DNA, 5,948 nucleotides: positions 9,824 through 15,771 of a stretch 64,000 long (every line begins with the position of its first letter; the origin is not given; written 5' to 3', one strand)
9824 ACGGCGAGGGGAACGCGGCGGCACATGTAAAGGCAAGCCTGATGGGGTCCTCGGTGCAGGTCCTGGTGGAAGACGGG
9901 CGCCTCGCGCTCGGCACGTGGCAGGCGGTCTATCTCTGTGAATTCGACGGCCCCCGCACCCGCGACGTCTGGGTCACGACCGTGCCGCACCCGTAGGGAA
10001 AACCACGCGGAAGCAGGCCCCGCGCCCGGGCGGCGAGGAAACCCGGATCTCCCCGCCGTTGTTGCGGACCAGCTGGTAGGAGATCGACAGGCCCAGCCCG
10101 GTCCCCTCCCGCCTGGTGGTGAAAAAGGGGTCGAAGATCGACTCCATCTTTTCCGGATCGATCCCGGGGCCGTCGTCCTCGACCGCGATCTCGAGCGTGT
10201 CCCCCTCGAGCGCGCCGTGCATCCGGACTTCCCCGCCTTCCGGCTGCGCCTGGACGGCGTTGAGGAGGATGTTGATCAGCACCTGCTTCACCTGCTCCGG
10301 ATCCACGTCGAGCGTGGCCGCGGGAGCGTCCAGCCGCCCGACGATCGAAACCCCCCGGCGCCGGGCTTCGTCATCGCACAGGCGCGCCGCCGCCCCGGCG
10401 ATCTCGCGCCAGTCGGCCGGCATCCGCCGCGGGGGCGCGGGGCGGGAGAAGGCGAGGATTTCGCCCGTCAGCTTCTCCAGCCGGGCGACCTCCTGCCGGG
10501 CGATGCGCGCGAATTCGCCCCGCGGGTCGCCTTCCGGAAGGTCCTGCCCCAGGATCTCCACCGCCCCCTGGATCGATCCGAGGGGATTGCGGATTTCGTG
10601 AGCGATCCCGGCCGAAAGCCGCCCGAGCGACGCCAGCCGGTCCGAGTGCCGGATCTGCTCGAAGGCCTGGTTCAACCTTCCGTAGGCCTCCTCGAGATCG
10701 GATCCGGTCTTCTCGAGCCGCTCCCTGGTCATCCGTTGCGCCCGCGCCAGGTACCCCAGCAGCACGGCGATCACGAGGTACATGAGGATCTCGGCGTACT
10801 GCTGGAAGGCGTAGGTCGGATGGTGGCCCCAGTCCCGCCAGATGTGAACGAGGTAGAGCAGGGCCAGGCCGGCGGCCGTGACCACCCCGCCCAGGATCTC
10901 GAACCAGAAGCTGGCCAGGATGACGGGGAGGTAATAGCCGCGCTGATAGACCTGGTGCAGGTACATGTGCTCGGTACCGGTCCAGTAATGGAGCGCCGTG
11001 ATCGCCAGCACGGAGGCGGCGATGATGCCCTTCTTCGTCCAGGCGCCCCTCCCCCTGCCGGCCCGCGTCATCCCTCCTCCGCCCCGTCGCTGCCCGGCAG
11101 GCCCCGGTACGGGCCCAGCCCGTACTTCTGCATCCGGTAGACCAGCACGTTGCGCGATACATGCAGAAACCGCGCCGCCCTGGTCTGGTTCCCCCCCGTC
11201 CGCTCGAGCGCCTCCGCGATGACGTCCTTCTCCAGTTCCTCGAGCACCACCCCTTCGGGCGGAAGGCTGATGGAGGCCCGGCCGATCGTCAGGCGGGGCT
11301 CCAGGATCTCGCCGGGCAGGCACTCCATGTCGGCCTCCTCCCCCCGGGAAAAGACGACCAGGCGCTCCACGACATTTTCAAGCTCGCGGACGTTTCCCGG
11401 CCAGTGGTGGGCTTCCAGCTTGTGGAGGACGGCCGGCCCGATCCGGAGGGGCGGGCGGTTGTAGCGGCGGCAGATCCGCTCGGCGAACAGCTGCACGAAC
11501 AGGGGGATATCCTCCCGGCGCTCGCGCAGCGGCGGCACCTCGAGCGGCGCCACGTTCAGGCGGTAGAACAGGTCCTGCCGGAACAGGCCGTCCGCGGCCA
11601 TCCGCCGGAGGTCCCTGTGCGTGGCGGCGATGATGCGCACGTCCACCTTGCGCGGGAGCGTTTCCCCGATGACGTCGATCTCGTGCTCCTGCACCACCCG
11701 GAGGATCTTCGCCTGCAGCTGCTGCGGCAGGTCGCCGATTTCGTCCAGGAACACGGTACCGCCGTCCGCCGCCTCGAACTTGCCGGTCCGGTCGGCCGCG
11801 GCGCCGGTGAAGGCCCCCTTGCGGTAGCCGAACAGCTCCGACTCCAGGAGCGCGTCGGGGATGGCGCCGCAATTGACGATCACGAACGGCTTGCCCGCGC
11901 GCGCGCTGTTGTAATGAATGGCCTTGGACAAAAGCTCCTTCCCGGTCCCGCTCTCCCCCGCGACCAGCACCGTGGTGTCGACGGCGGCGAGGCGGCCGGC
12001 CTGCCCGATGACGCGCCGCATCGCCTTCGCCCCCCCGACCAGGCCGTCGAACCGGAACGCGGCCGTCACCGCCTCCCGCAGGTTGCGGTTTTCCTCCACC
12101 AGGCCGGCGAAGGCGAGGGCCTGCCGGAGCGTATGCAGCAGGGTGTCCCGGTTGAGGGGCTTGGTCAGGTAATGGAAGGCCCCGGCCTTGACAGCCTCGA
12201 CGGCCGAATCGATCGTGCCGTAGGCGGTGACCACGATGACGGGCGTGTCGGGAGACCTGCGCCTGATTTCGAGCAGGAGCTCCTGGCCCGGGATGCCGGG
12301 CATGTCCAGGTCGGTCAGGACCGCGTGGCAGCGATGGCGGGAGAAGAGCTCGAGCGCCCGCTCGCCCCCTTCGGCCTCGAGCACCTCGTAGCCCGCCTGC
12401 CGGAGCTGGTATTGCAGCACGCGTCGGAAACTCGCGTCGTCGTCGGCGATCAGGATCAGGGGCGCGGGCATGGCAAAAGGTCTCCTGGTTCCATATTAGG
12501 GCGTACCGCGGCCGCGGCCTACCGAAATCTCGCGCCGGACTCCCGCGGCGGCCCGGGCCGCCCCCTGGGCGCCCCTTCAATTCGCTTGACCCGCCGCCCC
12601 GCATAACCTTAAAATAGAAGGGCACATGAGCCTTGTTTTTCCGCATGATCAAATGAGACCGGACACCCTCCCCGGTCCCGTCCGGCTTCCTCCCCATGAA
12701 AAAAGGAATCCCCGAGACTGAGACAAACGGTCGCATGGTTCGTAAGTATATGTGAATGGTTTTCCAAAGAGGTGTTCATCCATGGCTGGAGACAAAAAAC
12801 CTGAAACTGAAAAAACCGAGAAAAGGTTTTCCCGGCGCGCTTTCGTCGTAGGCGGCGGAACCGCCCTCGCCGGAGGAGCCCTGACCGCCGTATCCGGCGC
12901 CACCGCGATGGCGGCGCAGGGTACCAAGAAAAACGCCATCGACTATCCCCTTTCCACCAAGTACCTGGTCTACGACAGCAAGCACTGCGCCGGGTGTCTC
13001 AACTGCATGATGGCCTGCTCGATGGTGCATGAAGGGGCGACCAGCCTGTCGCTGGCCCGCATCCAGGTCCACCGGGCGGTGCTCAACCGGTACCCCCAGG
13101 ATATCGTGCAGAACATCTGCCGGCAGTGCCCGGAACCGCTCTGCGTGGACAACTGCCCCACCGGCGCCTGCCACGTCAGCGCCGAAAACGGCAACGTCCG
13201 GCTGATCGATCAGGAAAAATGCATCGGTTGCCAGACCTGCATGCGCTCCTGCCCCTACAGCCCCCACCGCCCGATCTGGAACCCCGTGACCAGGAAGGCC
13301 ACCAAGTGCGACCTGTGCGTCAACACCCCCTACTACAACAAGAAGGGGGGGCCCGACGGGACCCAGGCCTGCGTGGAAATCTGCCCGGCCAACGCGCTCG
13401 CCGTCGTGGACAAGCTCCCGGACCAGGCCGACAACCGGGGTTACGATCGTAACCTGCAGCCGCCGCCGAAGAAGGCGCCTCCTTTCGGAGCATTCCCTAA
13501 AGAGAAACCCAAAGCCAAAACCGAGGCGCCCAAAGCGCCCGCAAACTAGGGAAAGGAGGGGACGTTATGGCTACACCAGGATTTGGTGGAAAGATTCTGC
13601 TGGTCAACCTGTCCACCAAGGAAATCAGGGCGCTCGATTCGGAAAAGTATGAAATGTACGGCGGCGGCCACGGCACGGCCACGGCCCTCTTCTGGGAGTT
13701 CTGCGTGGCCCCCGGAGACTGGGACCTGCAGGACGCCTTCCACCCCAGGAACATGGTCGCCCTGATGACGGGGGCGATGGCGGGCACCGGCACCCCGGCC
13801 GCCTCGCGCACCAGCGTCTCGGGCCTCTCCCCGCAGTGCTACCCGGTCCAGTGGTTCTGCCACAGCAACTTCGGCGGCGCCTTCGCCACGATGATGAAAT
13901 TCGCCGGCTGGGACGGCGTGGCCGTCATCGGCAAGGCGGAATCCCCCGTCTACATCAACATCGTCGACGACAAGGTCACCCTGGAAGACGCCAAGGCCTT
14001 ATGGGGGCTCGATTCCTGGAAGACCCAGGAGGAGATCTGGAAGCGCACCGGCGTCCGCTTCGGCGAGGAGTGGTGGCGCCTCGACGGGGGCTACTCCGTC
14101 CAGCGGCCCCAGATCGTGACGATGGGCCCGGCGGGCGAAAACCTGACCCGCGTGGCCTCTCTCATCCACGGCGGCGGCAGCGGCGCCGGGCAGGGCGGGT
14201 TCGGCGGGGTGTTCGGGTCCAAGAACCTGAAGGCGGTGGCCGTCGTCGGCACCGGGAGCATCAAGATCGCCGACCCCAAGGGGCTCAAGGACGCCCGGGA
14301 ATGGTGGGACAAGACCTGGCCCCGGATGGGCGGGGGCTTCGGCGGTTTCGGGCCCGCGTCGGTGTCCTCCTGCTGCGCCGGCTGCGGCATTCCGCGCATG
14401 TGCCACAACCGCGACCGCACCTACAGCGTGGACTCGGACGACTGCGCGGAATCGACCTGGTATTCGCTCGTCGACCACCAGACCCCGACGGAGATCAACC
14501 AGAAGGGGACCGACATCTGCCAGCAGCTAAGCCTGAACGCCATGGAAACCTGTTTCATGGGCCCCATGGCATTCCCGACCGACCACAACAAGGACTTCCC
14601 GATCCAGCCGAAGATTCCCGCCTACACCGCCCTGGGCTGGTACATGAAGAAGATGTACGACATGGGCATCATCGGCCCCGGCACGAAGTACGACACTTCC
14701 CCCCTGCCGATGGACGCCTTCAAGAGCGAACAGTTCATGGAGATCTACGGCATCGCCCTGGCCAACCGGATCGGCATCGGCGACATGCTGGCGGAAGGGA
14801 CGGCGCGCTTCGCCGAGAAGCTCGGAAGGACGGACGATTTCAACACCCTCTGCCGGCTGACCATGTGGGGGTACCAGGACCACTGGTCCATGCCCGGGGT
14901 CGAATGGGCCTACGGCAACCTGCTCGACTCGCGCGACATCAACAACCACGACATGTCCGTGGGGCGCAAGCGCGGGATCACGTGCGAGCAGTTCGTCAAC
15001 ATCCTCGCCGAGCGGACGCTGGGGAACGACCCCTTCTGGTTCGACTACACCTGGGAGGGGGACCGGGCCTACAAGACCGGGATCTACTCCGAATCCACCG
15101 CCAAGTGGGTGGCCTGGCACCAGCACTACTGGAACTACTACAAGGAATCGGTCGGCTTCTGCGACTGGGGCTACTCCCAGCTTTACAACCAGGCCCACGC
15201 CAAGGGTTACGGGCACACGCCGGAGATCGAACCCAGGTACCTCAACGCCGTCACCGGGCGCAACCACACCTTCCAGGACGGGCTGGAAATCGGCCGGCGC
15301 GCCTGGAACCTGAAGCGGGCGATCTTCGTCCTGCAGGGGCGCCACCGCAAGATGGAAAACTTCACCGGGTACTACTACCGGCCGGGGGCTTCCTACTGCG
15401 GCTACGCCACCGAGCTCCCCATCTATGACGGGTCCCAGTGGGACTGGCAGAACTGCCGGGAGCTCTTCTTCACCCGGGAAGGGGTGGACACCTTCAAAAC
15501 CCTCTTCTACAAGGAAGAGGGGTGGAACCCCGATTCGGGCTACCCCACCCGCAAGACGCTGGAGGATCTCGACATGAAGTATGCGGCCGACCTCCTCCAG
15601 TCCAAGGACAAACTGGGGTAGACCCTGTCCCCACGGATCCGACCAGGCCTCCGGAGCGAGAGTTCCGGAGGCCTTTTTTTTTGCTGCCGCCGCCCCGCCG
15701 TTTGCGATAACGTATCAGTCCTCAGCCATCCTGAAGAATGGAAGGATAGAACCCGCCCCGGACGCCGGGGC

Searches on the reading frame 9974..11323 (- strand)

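Call 33: search_protein_families(library=ncbifam, proteins=[window:9974-11323:-], max_evalue=0.001)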
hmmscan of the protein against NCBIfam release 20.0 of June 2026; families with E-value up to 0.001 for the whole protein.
window:9974-11323:- (449 aa): 83 families (the best 25 are shown)
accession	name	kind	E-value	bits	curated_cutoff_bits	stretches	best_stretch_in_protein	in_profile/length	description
NF008468.0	PRK11360.1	equivalog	5.2e-68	229.9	646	1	221-446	384-610/616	two-component system sensor histidine kinase AtoS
NF007688.0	PRK10364.1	equivalog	1.3e-56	192.3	479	1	204-448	226-455/460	two-component system sensor histidine kinase ZraS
NF010411.0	PRK13837.1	equivalog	5.5e-44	150.4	647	1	223-445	440-676/828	two-component system VirA-like sensor kinase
NF052574.1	HisKinEspCMyxo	equivalog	2.1e-39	135.4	1200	1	227-446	411-639/785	serine histidine kinase EspC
NF038348.1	T2SS_HK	subfamily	2.3e-33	115.5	450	2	281-443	410-572/574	histidine kinase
NF046044.1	PnpS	equivalog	2.8e-33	115.5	400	1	238-443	175-390/390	two-component system histidine kinase PnpS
NF008293.1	PRK11073.1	equivalog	3.1e-30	105.6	240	1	216-443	116-346/349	nitrogen regulation protein NR(II)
NF046026.1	HisKinCckACaul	equivalog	1.2e-29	102.9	1000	1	223-445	292-533/678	cell cycle histidine kinase CckA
NF040691.1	MtrAB_MtrB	equivalog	1.3e-29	103.7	450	1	202-446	234-494/507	MtrAB system histidine kinase MtrB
NF053867.1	SprKinKinDBac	equivalog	1.8e-29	102.6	775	1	228-444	281-497/500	sporulation kinase KinD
NF052573.1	HisKinEspAMyxo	equivalog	2.3e-29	102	1400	1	223-442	374-609/755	serine histidine kinase EspA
NF058527.1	HistKinChvGCaul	equivalog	2e-28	99.5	740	1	209-430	277-514/535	two-component sensor histidine kinase ChvG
NF010076.0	PRK13557.1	subfamily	2e-28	99.1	631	1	216-445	146-395/540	histidine kinase famiy protein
NF008312.0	PRK11100.1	equivalog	2.3e-28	99.3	356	1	195-444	217-474/477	two-component system sensor histidine kinase CreC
NF011874.0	PRK15347.1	equivalog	5.4e-28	97.5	852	1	239-444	404-614/921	two component system sensor kinase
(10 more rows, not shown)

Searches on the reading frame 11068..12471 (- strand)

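Call 33: search_protein_families(library=ncbifam, proteins=[window:11068-12471:-], max_evalue=0.001)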
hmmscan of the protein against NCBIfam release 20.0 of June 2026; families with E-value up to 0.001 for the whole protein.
window:11068-12471:- (467 aa): 111 families (the best 25 are shown)
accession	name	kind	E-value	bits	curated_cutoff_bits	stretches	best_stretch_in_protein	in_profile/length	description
NF008469.0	PRK11361.1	equivalog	3e-137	458.1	714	1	5-454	6-458/461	acetoacetate metabolism transcriptional regulator AtoC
TIGR01818.1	ntrC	equivalog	1.7e-127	426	558.6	1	6-390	1-382/463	nitrogen regulation protein NR(I)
NF007689.0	PRK10365.1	equivalog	9.9e-119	397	760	1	6-447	8-439/441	sigma-54-dependent response regulator transcription factor ZraR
TIGR02915.1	PEP_resp_reg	equivalog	1.7e-117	393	502.6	1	6-452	1-444/445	PEP-CTERM-box response regulator transcription factor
NF041552.1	TF_PrdR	equivalog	1.3e-108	363.9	795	1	138-451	264-577/577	sigma-54 dependent transcriptional regulator PrdR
NF011695.0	PRK15115.1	equivalog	3.2e-108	362.3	763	1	6-440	9-426/445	two-component system response regulator GlrR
TIGR01817.1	nifA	equivalog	1.2e-105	354.3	528.85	1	132-380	186-433/534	nif-specific transcriptional activator NifA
NF008176.1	PRK10923.1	equivalog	3.5e-105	352.3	620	1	5-393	5-389/469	nitrogen regulation protein NR(I)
NF051870.1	NAssimRespRegNtrX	equivalog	2.4e-102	343.2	600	1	6-451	4-451/452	nitrogen assimilation response regulator NtrX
NF041946.1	LuxO_transreg_Vib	equivalog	3.8e-98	329.3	800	1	10-449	3-459/463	quorum-sensing sigma-54 dependent transcriptional regulator LuxO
NF003451.0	PRK05022.1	equivalog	4.9e-96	322.5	476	1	133-449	177-507/512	nitric oxide reductase transcriptional regulator NorR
NF050807.1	TransRegFlbDCaul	equivalog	1.1e-92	311.2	750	1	27-450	24-438/454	sigma-54-dependent transcriptional regulator FlbD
NF038308.1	RNA_repair_RtcR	equivalog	3.1e-92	310.1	650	1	86-451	122-517/530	RNA repair transcriptional activator RtcR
NF011958.0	PRK15429.1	equivalog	1.4e-89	301.5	830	1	124-452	360-686/692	formate hydrogenlyase transcriptional activator FlhA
TIGR02329.1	propionate_PrpR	equivalog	1.4e-88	297.9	499.2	1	81-448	150-525/526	propionate catabolism operon regulatory protein PrpR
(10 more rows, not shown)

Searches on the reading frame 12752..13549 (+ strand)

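Call 9: search_protein_families(library=pfam, proteins=[window:12752-13549:+], max_evalue=10)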
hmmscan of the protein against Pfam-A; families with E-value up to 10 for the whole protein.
window:12752-13549:+ (265 aa): 17 families
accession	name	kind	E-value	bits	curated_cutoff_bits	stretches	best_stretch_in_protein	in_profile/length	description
PF13247.11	Fer4_11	-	5.2e-12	46.3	26.2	1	118-220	5-99/100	4Fe-4S dicluster domain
PF12838.12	Fer4_7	-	2.8e-11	44.1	27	3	123-169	2-50/52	4Fe-4S dicluster domain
PF00037.32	Fer4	-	5.1e-10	39.2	21.1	4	152-169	3-20/24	4Fe-4S binding domain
PF12837.12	Fer4_6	-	5.3e-09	36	25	4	152-169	4-21/24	4Fe-4S binding domain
PF13237.11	Fer4_10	-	7e-09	35.9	25.5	2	152-212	4-53/53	4Fe-4S dicluster domain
PF12797.12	Fer4_2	-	2.3e-08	33.9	24.5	3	151-169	4-22/22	4Fe-4S binding domain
PF12800.12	Fer4_4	-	3.5e-07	30.4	24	3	155-169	2-16/17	4Fe-4S binding domain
PF13187.11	Fer4_9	-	4.2e-07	30.3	27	3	123-169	2-49/52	4Fe-4S dicluster domain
PF25160.1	LdpA_Fe-S-bd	-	6.6e-05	23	27.6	2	125-169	4-40/49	LdpA Fe-S cluster-binding domain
PF14697.11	Fer4_21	-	0.0001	22.8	35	2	152-190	3-48/59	4Fe-4S dicluster domain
PF13484.11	Fer4_16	-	0.0027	18.9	30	3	154-169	50-65/66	4Fe-4S double cluster binding domain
PF13370.11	Fer4_13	-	0.068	14.3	24.5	1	152-168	1-17/58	4Fe-4S single cluster domain of Ferredoxin I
PF12798.12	Fer4_3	-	0.095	14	27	3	157-169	1-13/15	4Fe-4S binding domain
PF13183.11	Fer4_8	-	0.14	13.1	27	2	155-214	3-67/68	4Fe-4S dicluster domain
PF13534.11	Fer4_17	-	0.35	11.9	22.2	2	79-94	2-17/61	4Fe-4S dicluster domain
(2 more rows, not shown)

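Call 33: search_protein_families(library=ncbifam, proteins=[window:12752-13549:+], max_evalue=0.001)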
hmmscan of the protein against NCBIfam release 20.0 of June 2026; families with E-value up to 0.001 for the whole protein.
window:12752-13549:+ (265 aa): 43 families (the best 25 are shown)
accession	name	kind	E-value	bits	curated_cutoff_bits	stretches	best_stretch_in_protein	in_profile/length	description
TIGR03149.1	cyt_nit_nrfC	equivalog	1.4e-28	99.8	377.6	1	26-220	2-183/225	cytochrome c nitrite reductase Fe-S protein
NF009408.0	PRK12769.1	equivalog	6.1e-21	74.2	1003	1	70-221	3-147/659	formate-dependent uric acid utilization protein AegA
NF008134.0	PRK10882.1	equivalog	3e-20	72.6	263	2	118-217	108-204/329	hydrogenase 2 operon protein HybA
TIGR02951.1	DMSO_dmsB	equivalog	1.5e-18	67.3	214.1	1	73-217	5-149/161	DMSO/selenate family reductase complex B subunit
NF045766.1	PhenlGlyoxDHPadI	equivalog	2.6e-17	62.7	700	1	70-218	5-135/443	NADH-dependent phenylglyoxylate dehydrogenase subunit beta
NF007658.0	PRK10330.1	equivalog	3.1e-17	62.7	260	1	70-221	3-157/181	electron transport protein HydN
NF009451.0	PRK12809.1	equivalog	8e-17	60.7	1154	1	70-221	3-139/639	formate-dependent uric acid utilization protein YgfT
NF007382.0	PRK09898.1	equivalog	3.2e-16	59.5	213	1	28-191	15-188/208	ferredoxin-like protein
NF011569.0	PRK14993.1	equivalog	6.3e-16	58.6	416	1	27-217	4-184/244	tetrathionate reductase subunit TtrB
NF045797.1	DsrO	equivalog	7.6e-14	51.7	200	1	27-212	4-194/235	sulfate reduction electron transfer complex DsrMKJOP subunit DsrO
NF045715.1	sulf_resp_HmcB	equivalog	1.5e-13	50.6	420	1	38-217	8-194/307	sulfate respiration complex iron-sulfur protein HmcB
NF041715.1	arsenate_red_ArrB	equivalog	8.3e-13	48.4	450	1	72-170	5-102/233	arsenate respiratory reductase iron-sulfur subunit ArrB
TIGR03478.1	DMSO_red_II_bet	subfamily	1.9e-12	46.8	480.7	1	119-216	127-215/321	DMSO reductase family type II enzyme, iron-sulfur subunit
TIGR01582.1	FDH-beta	equivalog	2e-12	46.8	334.7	1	118-218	88-179/283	formate dehydrogenase subunit beta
NF042979.1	EthbenzDh_ebdB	equivalog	2e-10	40.1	740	1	120-214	150-235/354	ethylbenzene dehydrogenase subunit beta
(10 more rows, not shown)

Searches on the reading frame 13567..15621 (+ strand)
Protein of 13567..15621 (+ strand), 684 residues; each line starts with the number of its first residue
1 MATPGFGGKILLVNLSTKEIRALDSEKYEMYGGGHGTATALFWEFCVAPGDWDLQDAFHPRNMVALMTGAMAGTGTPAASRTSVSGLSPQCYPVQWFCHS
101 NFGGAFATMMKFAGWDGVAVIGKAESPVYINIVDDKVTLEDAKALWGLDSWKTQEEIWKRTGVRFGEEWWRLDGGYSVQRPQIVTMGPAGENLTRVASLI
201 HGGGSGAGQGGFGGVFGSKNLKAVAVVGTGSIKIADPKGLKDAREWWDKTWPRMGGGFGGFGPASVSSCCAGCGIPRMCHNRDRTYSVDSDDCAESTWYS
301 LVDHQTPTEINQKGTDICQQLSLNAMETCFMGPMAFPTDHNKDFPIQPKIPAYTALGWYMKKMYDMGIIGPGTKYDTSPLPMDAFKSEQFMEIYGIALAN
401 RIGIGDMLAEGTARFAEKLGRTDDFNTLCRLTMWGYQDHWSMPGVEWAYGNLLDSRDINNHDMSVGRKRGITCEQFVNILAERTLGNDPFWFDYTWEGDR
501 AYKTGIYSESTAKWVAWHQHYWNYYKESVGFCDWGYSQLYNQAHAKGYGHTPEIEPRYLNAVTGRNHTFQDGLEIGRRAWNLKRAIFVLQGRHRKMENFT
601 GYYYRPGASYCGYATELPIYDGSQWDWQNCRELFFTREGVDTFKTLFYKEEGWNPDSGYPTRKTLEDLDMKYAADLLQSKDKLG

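Call 9: search_protein_families(library=pfam, proteins=[window:13567-15621:+], max_evalue=10)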
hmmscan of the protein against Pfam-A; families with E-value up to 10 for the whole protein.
window:13567-15621:+ (684 aa): 2 families
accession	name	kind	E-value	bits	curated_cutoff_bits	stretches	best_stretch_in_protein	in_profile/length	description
PF02730.20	AFOR_N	-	9.6e-51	172.8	29.8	1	8-229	1-199/199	Aldehyde ferredoxin oxidoreductase, N-terminal domain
PF01314.23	AFOR_C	-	1.8e-22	80.5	27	1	356-669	136-384/385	Aldehyde ferredoxin oxidoreductase, domains 2 & 3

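Call 33: search_protein_families(library=ncbifam, proteins=[window:13567-15621:+], max_evalue=0.001)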
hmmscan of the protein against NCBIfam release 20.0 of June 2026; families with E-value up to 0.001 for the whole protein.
window:13567-15621:+ (684 aa): 2 families
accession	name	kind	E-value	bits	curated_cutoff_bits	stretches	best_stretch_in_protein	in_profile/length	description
NF007354.0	PRK09849.1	equivalog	1.9e-61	208.6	868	2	4-243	6-222/703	aldehyde ferredoxin oxidoreductase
NF040818.1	GAPOR_Arch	equivalog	7.3e-05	21.2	1300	1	10-140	5-126/654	glyceraldehyde-3-phosphate:ferredoxin oxidoreductase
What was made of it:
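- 12752..15621 (+): Upstream pair on the same strand: a Tat-signal NrfC-like 4Fe-4S protein (12752-13549) and a YdhV-like aldehyde:ferredoxin oxidoreductase family protein (13567-15621). This is context and probably a separate transcription unit. Calls 9 and 33.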
